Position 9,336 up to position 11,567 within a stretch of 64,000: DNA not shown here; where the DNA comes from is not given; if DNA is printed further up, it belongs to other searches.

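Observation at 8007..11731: Tightly coupled four-gene GHKL-ATPase operon with no recognisable nuclease, convergent on a C/Dcm/Vsr module: candidate undescribed restriction-like defence system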

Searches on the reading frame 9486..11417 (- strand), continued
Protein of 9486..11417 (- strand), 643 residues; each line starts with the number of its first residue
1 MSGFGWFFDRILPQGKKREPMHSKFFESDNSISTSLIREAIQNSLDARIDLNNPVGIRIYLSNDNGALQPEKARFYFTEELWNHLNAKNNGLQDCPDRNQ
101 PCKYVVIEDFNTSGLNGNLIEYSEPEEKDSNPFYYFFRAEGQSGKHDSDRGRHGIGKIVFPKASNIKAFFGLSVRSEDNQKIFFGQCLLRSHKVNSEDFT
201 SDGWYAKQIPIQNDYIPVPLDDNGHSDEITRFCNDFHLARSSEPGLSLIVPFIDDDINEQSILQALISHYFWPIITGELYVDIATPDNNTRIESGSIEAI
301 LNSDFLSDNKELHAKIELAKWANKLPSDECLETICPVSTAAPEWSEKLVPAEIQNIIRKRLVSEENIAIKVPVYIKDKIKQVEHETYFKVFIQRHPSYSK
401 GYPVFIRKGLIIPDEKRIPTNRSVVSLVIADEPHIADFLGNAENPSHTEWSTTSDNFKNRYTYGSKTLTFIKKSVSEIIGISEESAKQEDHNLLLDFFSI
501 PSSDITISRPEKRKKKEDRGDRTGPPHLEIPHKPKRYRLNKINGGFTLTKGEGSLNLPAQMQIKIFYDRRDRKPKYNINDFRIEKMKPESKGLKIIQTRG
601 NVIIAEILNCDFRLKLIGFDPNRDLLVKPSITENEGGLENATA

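Call 35: fold_search(model_id=the predicted structure, library=pdb)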
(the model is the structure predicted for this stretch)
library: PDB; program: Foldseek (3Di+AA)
matches with E <= 10: 889; with E <= 0.001: 33
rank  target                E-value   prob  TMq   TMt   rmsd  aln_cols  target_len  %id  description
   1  9o0g_B                1.2e-11  1.00  0.31  0.32  25.2       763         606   10  CryoEM structure of M. mazei topoisomerase VI(A-E342Q)-minicircle DNA complex in cleavage state (released 2026-02-25)
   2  9o8p_B                1.3e-11  1.00  0.33  0.35  27.4       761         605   10  CryoEM structure of M. mazei topoisomerase VI-minicircle DNA complex (released 2026-02-25)
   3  1mx0_C                1.8e-10  1.00  0.32  0.42  18.0       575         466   12  Structure of topoisomerase subunit (released 2003-01-07)
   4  1mx0_A                2.3e-10  1.00  0.30  0.39  17.6       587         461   10  Structure of topoisomerase subunit (released 2003-01-07)
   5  9o8z_D                3.6e-10  1.00  0.26  0.28  30.8       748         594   11  CryoEM structure of M. mazei topoisomerase VI-minicircle DNA complex in partially unfolded transducer state (released 2026-02-25)
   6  1z5a_B                4.7e-10  1.00  0.32  0.42  17.3       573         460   12  Topoisomerase VI-B, ADP-bound dimer form (released 2005-06-14)
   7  1mx0_D                6.9e-10  1.00  0.32  0.43  18.1       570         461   12  Structure of topoisomerase subunit (released 2003-01-07)
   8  2hkj                  8.1e-10  1.00  0.28  0.37  18.8       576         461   12  Topoisomerase VI-B bound to radicicol (released 2006-08-29)
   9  1z59                  1.3e-09  1.00  0.29  0.37  18.8       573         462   12  Topoisomerase VI-B, ADP-bound monomer form (released 2005-06-14)
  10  1mx0_B                1.4e-09  1.00  0.33  0.44  17.1       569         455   12  Structure of topoisomerase subunit (released 2003-01-07)
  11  2zbk_B                4.0e-09  1.00  0.28  0.34  18.4       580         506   12  Crystal structure of an intact type II DNA topoisomerase: insights into DNA transfer mechanisms (released 2008-02-12)
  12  1mx0_F                5.2e-09  1.00  0.31  0.42  17.4       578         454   10  Structure of topoisomerase subunit (released 2003-01-07)
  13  1mx0_E                6.2e-09  1.00  0.31  0.41  17.4       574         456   12  Structure of topoisomerase subunit (released 2003-01-07)
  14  1mu5                  2.0e-08  1.00  0.28  0.37  18.6       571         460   11  Structure of topoisomerase subunit (released 2003-01-07)
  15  6xlf_A                2.3e-08  1.00  0.31  0.32  10.5       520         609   14  Full-length Hsc82 in complex with Aha1 in the presence of AMP-PNP (released 2021-06-30)
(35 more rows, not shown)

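Call 42: find_encoding_contigs(protein=P0001, flank=10000, max_places=1)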
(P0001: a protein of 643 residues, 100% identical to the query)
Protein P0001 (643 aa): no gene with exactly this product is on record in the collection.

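Call 46: search_protein_families(library=pfam, alignment_id=A5, max_evalue=0.00001)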
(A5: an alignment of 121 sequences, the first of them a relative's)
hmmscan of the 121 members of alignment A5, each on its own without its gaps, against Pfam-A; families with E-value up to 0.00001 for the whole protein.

A. member 1, L002:3471-6392:- (973 aa): 1 family
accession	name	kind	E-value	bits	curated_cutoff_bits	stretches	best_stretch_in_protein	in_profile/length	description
PF11924.14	IAT_beta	-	2.8e-07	30.8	22.3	1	95-297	73-260/279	Inverse autotransporter, beta-domain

B. families by the number of members that match (of 121 scanned): 110 families (the first 25 are shown)
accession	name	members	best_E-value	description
PF00069.31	Pkinase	3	7.2e-50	Protein kinase domain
PF00884.28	Sulfatase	3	1.5e-42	Sulfatase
PF07714.23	PK_Tyr_Ser-Thr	3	4.3e-38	Protein tyrosine and serine/threonine kinase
PF09370.16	PEP_hydrolase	2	1.6e-126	Phosphoenolpyruvate hydrolase-like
PF23189.1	UPF0261_C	2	1.7e-95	Uncharacterised protein family (UPF0261) C-terminal domain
PF06792.17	UPF0261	2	2.5e-60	Uncharacterised protein family (UPF0261) N-terminal domain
PF01256.23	Carb_kinase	2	1.6e-55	NAD(P)H-hydrate dehydratase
PF00990.26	GGDEF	2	4.1e-47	Diguanylate cyclase, GGDEF domain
PF03050.20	DDE_Tnp_IS66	2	1.4e-46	Transposase IS66 family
PF00800.23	PDT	2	2.4e-46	Prephenate dehydratase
PF08668.18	HDOD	2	1.9e-39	HDOD domain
PF01370.27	Epimerase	2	9.1e-37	NAD dependent epimerase/dehydratase family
PF01073.25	3Beta_HSD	2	5e-30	3-beta hydroxysteroid dehydrogenase/isomerase family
PF01817.26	CM_2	2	4.6e-23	Chorismate mutase type II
PF16363.11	GDP_Man_Dehyd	2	1.9e-20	GDP-mannose 4,6 dehydratase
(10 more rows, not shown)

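Call 59: search_protein_families(library=pfam, proteins=[L027:13352-15544:+, L027:15541-17535:+, L056:15135-18605:+, L064:5156-6262:+, L064:6457-8565:+, L024:13895-14824:+, L024:14949-17234:+, L048:4777-5526:+, L049:12198-12923:+], max_evalue=0.001)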
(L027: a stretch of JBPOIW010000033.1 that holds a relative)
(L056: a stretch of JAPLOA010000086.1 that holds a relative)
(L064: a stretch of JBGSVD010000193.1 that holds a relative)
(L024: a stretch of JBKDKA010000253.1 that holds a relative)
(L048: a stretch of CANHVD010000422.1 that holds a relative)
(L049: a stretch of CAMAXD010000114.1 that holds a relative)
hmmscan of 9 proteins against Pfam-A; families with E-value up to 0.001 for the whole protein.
L027:13352-15544:+ (730 aa): 1 family
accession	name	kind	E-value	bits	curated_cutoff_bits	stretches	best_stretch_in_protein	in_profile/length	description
PF01663.27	Phosphodiest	-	2.1e-28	100.4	23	2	406-600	148-303/342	Type I phosphodiesterase / nucleotide pyrophosphatase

L027:15541-17535:+ (664 aa): 1 family
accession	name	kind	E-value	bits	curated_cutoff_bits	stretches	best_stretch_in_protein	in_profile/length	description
PF01663.27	Phosphodiest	-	1.2e-28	101.1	23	2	384-588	157-321/342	Type I phosphodiesterase / nucleotide pyrophosphatase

L056:15135-18605:+ (1156 aa): 3 families
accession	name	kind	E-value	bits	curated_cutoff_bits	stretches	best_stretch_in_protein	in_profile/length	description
PF00501.34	AMP-binding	-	2.2e-56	191.7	29.9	1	649-1008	18-384/384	AMP-binding enzyme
PF01553.26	Acyltransferase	-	1.3e-26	93.4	23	1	435-562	1-131/132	Acyltransferase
PF07690.21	MFS_1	-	4.7e-22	78.8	33.4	1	22-377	2-343/347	Major Facilitator Superfamily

L064:5156-6262:+ (368 aa): 3 families
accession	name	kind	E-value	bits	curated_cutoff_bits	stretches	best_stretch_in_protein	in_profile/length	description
PF14870.12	PSII_BNR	-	6.2e-13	49.1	27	1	108-238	35-162/303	Photosynthesis system II assembly factor YCF48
PF15902.12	Sortilin-Vps10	-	3.5e-10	39.7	33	1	67-175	2-113/446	Sortilin, neurotensin receptor 3,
PF13088.12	BNR_2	-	0.00063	19.6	31.4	0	220-343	81-208/277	BNR repeat-like domain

L064:6457-8565:+ (702 aa): 3 families
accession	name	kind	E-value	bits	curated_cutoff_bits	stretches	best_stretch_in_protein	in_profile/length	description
PF08497.15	Radical_SAM_N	-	4.5e-130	433.7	25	1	46-348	2-301/301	Radical SAM N-terminal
PF11842.13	DUF3362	-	4.1e-26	92.4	27.6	1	562-658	1-102/151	Domain of unknown function (DUF3362)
PF04055.27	Radical_SAM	-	1.5e-09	38.7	29.5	1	350-521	2-139/166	Radical SAM superfamily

L024:13895-14824:+ (309 aa): 2 families
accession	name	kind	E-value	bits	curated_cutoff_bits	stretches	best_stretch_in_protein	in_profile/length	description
PF00005.33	ABC_tran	-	6.6e-31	108.2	25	1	29-170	2-137/137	ABC transporter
PF13304.12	AAA_21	-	3.7e-10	40.8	27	1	62-200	186-299/304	AAA domain, putative AbiEii toxin, Type IV TA system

L024:14949-17234:+ (761 aa): 0 families

L048:4777-5526:+ (249 aa): 0 families

L049:12198-12923:+ (241 aa): 0 families

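Call 63: search_protein_families(library=pfam, proteins=[L040:13787-15196:-, L003:11632-12552:-, L077:13479-14423:-, L077:14486-15787:-, L077:8807-9955:+, L077:6974-8641:+, L051:9286-9942:+, L051:7625-8707:+, L036:6242-7675:+, L029:7232-8776:-], max_evalue=0.001)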
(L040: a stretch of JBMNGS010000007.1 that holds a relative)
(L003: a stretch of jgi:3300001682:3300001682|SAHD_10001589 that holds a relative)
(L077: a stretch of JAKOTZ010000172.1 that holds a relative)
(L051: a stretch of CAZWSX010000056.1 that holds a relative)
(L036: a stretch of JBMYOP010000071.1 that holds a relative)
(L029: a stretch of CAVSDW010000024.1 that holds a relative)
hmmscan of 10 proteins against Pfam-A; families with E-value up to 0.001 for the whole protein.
L040:13787-15196:- (469 aa): 2 families
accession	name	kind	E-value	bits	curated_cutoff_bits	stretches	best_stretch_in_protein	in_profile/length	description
PF03050.20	DDE_Tnp_IS66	-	1.4e-46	159.7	23.1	1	162-425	3-283/284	Transposase IS66 family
PF13005.12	zf-IS66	-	5.5e-06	27.1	27.3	1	102-146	3-45/46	zinc-finger binding domain of transposase IS66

L003:11632-12552:- (306 aa): 2 families
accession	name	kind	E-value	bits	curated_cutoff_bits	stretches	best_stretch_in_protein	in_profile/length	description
PF00872.24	Transposase_mut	-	1.7e-86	290.9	21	1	1-261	107-366/379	Transposase, Mutator family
PF10551.15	MULE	-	0.00053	20.8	27.6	0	98-154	38-99/99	MULE transposase domain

L077:13479-14423:- (314 aa): 4 families
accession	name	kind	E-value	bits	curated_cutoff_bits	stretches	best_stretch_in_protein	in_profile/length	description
PF04471.18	Mrr_cat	-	1.7e-36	125.3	21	1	166-287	1-115/115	Restriction endonuclease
PF14338.12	Mrr_N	-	2.1e-20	73.1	29.5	1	6-92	1-86/87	Mrr N-terminal domain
PF22722.2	NA-iREase1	-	5.1e-09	36.5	27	1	198-283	19-104/106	NACHT-associated inactive Restriction Endonuclease 1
PF13156.12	Mrr_cat_2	-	2.2e-07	31.2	22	1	198-291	24-118/127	Restriction endonuclease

L077:14486-15787:- (433 aa): 0 families

L077:8807-9955:+ (382 aa): 0 families

L077:6974-8641:+ (555 aa): 4 families
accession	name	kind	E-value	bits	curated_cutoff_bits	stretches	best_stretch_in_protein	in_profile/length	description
PF03781.23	FGE-sulfatase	-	5.3e-50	170.9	23.3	1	334-547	3-254/255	Sulfatase-modifying factor enzyme 1-like domain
PF00069.31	Pkinase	-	4.6e-43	148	31.7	1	56-280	1-217/263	Protein kinase domain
PF07714.23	PK_Tyr_Ser-Thr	-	5.2e-27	95.2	23.1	1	58-267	3-210/258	Protein tyrosine and serine/threonine kinase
PF03109.22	ABC1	-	4.9e-06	26.3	22.9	1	134-213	147-222/244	ABC1 atypical kinase-like domain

L051:9286-9942:+ (218 aa): 0 families

L051:7625-8707:+ (360 aa): 4 families
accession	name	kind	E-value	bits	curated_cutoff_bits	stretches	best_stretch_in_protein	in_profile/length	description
PF12799.13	LRR_4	-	1.6e-11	44.5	27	1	241-280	2-39/44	Leucine Rich repeats (2 copies)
PF13855.12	LRR_8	-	4.8e-09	36.3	27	2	240-301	1-61/61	Leucine rich repeat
PF13516.12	LRR_6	-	3.9e-08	33.2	23.4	0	242-258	5-21/24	Leucine Rich repeat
PF23598.1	LRR_14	-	4.2e-06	26.2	40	0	185-272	92-175/353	Leucine-rich repeat region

L036:6242-7675:+ (477 aa): 1 family
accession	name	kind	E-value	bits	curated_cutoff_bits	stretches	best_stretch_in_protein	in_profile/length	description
PF00145.23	DNA_methylase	-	2.7e-101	339.7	22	1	150-457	1-323/324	C-5 cytosine-specific DNA methylase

L029:7232-8776:- (514 aa): 1 family
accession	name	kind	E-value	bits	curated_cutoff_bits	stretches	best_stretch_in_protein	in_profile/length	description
PF00145.23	DNA_methylase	-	1.4e-84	284.8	22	1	97-428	1-322/324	C-5 cytosine-specific DNA methylase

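Call 64: search_dna_similar(query=window:9486-11417:-, collection=plasmids, mode=protein, max_evalue=0.00001, max_rows=15)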
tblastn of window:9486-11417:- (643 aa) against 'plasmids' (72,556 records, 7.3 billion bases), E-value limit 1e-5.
Records with a match: 5; places in all: 7; records where one place covers at least 80% of the query: 0.
Best place of each record, by identity: <60% 5.
By first word of the organism name: Rhizobium 1; Halomicrobium 1; Halorussus 1; Enterococcus 1; Halobacterium 1.
By predicted mobility (MOB-suite, as given by PLSDB): non-mobilizable 4; mobilizable 1.
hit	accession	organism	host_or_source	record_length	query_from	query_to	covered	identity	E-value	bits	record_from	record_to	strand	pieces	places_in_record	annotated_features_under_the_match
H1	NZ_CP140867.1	Rhizobium leguminosarum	Trifolium pratense,whole organism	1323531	5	450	69%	24.1%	2e-17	94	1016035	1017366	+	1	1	record has no annotation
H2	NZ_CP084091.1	Halomicrobium urmianum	cell culture,salt lake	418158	33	300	42%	25.4%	2e-8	66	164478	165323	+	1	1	hypothetical protein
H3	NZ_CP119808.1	Halorussus lipolyticus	cell culture,coastal saline-alkali land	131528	33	300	42%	25.4%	6e-8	64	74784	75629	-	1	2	hypothetical protein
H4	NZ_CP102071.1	Enterococcus faecalis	Pig,single cell,Rectal swab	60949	37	320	44%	23.9%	2e-7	62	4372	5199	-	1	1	hypothetical protein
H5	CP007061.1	Halobacterium sp. DL1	-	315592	33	300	42%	24.2%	2e-6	59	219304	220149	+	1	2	hypothetical protein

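Call 65: search_dna_similar(query=window:9486-11417:-, collection=phages, mode=protein, max_evalue=0.00001, max_rows=10)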
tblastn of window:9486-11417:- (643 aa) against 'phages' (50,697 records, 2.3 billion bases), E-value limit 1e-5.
Records with a match: 1; places in all: 1; records where one place covers at least 80% of the query: 0.
Best place of each record, by identity: <60% 1.
By first word of the organism name: Bacteriophage 1.
By host as written in the record: - 1.
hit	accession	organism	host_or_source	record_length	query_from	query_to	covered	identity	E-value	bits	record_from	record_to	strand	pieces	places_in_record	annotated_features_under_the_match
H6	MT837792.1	Bacteriophage sp.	human fecal samples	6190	34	460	66%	22.5%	8e-11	71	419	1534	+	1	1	record has no annotation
